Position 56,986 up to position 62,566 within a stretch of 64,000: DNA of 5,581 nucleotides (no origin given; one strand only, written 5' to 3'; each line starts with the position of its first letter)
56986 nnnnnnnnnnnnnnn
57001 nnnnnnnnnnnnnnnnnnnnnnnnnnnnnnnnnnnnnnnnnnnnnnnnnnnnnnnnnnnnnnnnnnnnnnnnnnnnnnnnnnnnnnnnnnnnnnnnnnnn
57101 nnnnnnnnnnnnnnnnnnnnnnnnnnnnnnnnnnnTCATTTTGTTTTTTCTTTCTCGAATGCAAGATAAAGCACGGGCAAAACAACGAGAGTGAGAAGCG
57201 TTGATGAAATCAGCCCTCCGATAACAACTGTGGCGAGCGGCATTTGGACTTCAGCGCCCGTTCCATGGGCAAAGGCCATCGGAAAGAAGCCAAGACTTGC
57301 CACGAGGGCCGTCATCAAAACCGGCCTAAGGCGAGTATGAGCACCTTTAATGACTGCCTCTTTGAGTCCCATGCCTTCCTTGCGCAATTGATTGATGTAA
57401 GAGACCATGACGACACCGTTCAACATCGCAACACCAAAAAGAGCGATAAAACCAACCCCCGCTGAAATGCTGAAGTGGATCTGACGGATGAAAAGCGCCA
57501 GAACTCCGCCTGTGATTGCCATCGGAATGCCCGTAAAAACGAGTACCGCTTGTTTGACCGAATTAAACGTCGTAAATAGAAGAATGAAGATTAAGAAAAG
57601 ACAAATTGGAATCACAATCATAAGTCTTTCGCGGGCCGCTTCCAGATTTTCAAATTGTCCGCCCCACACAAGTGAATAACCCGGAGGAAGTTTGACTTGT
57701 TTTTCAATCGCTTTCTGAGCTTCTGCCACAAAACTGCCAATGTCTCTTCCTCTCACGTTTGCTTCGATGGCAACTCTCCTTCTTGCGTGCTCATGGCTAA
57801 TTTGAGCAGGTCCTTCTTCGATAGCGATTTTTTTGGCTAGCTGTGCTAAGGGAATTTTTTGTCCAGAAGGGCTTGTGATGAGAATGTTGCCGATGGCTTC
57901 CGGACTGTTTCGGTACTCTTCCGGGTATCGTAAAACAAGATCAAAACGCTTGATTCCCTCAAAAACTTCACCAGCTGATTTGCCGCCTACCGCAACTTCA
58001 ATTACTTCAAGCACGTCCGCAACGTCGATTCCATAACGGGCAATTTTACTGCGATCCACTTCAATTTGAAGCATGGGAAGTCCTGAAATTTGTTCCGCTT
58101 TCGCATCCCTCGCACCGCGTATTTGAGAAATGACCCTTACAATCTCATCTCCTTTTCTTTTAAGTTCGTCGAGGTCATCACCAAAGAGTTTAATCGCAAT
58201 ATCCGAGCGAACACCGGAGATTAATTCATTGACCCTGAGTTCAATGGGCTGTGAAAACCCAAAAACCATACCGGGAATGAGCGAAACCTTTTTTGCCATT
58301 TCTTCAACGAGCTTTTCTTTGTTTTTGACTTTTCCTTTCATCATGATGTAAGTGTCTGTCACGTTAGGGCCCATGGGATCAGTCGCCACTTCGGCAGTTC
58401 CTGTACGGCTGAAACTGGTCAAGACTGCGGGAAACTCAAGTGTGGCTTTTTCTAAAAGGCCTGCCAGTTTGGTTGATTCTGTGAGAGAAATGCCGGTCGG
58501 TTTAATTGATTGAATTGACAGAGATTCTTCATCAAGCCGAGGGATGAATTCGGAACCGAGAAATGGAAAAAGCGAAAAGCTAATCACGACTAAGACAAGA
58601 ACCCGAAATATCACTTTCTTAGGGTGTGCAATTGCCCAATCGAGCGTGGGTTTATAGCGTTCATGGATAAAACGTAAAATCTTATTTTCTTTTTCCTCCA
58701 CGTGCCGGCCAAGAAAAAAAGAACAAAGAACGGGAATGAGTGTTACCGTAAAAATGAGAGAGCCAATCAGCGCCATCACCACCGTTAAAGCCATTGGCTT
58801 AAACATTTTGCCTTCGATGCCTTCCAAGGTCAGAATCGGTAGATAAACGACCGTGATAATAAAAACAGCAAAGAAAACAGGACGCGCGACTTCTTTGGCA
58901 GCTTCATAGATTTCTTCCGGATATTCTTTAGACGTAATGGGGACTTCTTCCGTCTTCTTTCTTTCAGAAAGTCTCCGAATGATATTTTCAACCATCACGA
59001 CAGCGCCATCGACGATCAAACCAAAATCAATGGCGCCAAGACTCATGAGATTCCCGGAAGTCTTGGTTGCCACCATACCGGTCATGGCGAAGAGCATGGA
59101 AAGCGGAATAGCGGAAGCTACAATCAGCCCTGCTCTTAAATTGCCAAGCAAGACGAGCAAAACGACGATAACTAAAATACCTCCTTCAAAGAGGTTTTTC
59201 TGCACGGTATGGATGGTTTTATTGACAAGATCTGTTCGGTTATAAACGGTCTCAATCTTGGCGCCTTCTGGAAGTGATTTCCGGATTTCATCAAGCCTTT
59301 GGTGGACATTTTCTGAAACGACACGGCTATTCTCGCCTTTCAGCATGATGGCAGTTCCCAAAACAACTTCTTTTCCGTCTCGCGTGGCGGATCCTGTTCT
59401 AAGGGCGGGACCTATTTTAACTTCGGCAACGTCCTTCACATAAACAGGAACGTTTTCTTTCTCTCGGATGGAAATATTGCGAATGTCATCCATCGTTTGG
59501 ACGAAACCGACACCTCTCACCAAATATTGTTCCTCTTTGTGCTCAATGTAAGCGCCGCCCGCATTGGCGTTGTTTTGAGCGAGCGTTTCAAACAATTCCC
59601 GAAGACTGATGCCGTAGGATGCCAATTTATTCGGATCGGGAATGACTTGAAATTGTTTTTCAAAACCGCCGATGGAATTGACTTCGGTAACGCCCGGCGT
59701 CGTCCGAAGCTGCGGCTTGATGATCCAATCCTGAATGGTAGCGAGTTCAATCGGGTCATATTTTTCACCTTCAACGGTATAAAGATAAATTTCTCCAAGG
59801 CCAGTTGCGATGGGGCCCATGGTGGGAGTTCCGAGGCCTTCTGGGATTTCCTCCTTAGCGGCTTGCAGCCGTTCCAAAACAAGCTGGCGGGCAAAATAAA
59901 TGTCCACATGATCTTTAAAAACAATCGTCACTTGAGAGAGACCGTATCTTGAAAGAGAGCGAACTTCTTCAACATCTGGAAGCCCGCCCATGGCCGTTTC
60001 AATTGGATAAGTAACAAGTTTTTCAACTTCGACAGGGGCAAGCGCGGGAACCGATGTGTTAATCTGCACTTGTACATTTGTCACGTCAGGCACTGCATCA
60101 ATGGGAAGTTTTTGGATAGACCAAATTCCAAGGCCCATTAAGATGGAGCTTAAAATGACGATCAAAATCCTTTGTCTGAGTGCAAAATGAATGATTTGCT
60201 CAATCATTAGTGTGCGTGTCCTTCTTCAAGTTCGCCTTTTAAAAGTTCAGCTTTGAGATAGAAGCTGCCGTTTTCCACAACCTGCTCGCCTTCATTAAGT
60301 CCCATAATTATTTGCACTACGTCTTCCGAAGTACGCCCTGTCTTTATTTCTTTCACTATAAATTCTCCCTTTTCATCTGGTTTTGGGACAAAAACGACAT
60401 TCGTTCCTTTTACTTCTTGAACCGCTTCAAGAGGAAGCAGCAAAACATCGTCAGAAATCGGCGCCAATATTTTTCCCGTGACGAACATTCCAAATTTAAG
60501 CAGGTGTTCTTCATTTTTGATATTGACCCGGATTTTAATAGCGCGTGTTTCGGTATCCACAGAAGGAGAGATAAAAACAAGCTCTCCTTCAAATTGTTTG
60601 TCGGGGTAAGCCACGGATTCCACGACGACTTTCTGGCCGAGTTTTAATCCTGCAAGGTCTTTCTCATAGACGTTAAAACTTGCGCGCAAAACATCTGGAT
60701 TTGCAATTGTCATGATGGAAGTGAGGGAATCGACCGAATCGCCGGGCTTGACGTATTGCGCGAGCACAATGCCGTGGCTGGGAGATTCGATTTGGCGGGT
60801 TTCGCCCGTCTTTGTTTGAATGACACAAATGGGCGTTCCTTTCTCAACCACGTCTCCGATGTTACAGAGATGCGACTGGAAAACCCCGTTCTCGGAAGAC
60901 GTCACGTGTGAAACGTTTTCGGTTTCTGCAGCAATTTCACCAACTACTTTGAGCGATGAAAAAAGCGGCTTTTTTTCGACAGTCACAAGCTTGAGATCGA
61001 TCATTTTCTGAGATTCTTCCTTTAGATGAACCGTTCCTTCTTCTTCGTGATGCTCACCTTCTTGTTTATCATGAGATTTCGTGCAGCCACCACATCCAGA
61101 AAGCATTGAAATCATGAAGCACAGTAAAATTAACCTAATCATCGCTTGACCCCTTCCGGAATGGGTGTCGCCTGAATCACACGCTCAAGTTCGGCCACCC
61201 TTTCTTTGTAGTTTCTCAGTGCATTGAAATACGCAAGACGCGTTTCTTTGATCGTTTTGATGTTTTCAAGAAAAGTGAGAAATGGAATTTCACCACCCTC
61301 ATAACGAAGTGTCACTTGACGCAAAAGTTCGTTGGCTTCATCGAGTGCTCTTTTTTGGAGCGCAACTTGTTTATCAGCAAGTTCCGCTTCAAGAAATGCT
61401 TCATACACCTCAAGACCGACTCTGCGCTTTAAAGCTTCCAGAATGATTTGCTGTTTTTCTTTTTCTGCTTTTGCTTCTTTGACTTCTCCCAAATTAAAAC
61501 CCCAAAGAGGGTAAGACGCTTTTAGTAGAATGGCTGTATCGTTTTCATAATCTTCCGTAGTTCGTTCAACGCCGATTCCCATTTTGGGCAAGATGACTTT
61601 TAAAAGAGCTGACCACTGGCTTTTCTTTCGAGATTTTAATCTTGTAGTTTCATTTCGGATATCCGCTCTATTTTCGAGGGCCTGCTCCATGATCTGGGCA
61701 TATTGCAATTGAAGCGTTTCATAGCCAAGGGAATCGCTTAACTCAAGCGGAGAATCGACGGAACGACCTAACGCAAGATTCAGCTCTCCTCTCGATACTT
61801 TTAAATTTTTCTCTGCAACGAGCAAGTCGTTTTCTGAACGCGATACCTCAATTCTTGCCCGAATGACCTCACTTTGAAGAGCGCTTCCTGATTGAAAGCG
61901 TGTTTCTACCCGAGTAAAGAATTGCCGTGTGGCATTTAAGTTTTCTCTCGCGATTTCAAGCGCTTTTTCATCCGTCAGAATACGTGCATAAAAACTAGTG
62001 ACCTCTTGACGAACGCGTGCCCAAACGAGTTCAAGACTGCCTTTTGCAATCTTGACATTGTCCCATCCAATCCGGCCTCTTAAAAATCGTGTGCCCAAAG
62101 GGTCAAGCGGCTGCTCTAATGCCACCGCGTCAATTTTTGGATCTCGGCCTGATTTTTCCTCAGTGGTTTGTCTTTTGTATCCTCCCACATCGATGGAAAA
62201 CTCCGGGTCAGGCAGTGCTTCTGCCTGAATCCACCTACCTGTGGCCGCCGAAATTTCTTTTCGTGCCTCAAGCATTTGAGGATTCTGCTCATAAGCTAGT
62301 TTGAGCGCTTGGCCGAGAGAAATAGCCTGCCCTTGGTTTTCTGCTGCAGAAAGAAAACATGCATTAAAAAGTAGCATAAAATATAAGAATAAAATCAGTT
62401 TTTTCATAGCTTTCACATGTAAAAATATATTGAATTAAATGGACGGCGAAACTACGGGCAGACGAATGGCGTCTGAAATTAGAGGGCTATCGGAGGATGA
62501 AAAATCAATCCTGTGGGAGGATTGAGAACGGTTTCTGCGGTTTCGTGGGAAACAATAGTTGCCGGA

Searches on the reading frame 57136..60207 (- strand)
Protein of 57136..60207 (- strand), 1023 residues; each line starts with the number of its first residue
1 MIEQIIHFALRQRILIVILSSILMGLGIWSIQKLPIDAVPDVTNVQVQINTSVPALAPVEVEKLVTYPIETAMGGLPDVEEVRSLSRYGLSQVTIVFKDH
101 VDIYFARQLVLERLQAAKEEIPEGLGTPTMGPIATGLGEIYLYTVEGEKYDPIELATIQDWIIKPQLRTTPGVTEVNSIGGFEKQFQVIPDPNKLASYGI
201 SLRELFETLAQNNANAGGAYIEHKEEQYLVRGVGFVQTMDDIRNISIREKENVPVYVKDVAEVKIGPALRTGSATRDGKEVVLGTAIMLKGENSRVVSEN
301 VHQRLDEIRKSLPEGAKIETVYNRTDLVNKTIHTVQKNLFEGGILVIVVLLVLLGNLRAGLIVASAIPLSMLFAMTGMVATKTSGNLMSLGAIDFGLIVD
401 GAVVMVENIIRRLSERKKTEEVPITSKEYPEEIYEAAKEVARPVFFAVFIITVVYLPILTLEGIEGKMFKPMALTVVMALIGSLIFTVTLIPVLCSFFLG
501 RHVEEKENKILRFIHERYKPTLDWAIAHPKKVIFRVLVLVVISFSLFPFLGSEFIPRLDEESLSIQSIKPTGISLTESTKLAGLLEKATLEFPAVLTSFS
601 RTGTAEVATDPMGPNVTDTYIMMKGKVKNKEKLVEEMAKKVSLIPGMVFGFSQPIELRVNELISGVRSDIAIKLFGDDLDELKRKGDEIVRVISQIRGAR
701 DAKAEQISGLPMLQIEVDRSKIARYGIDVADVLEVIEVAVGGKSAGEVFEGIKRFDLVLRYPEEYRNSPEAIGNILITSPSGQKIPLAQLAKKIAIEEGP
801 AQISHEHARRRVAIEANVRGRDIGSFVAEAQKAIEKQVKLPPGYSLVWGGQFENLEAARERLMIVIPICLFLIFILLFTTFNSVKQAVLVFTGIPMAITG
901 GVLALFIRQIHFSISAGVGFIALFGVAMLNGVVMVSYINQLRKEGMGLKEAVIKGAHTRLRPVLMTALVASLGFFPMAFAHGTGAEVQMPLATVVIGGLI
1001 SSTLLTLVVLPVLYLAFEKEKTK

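Call 37: search_protein_families(library=pfam, proteins=[window:57136-60207:-], max_evalue=0.001)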
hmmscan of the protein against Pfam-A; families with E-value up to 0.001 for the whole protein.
window:57136-60207:- (1023 aa): 2 families
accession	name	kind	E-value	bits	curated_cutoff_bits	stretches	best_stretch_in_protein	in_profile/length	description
PF00873.25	ACR_tran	-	0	1050.6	28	1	5-1017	1-1020/1021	AcrB/AcrD/AcrF family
PF03176.21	MMPL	-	0.00058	19.3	20.5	0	856-1014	139-299/333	MMPL family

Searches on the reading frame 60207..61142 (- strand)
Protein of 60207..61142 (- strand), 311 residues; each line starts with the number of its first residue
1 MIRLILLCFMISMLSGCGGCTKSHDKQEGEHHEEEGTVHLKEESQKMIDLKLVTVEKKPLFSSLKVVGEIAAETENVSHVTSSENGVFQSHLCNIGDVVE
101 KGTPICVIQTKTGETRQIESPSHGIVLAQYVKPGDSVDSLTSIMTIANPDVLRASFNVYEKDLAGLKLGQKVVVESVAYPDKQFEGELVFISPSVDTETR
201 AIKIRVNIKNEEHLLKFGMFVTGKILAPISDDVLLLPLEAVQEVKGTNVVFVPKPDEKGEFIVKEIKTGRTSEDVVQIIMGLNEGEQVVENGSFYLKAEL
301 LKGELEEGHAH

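Call 37: search_protein_families(library=pfam, proteins=[window:60207-61142:-], max_evalue=0.001)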
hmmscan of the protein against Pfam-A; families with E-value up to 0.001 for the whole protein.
window:60207-61142:- (311 aa): 4 families
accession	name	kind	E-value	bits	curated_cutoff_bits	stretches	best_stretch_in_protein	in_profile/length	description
PF16576.10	HlyD_D23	-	1.6e-30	106.4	30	1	111-221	104-214/214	Barrel-sandwich domain of CusB or HlyD membrane-fusion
PF13437.12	HlyD_3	-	1e-17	65.2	22.2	1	118-217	2-105/106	HlyD family secretion protein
PF09891.15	DUF2118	-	1.1e-05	25.8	20.5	1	85-130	87-132/149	Uncharacterized protein conserved in archaea (DUF2118)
PF00364.28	Biotin_lipoyl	-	8.8e-05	22.7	22.1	1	84-146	13-73/73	Biotin-requiring enzyme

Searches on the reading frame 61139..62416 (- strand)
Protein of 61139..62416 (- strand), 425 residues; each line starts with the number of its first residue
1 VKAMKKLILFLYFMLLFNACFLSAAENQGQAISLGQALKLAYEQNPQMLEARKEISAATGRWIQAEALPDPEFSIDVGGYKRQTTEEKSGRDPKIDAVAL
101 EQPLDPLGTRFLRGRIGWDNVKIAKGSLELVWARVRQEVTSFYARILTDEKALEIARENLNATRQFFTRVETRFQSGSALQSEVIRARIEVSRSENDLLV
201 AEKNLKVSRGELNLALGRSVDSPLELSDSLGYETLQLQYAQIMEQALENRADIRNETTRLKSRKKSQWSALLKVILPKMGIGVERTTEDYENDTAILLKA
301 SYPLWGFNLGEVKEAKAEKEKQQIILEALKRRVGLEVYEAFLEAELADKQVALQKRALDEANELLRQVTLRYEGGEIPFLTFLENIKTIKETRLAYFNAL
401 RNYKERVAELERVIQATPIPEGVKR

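Call 37: search_protein_families(library=pfam, proteins=[window:61139-62416:-], max_evalue=0.001)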
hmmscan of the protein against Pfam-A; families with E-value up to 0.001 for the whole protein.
window:61139-62416:- (425 aa): 1 family
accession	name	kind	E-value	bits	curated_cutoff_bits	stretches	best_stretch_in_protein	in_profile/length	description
PF02321.23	OEP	-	1.2e-42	146.3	22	2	36-217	3-187/187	Outer membrane efflux protein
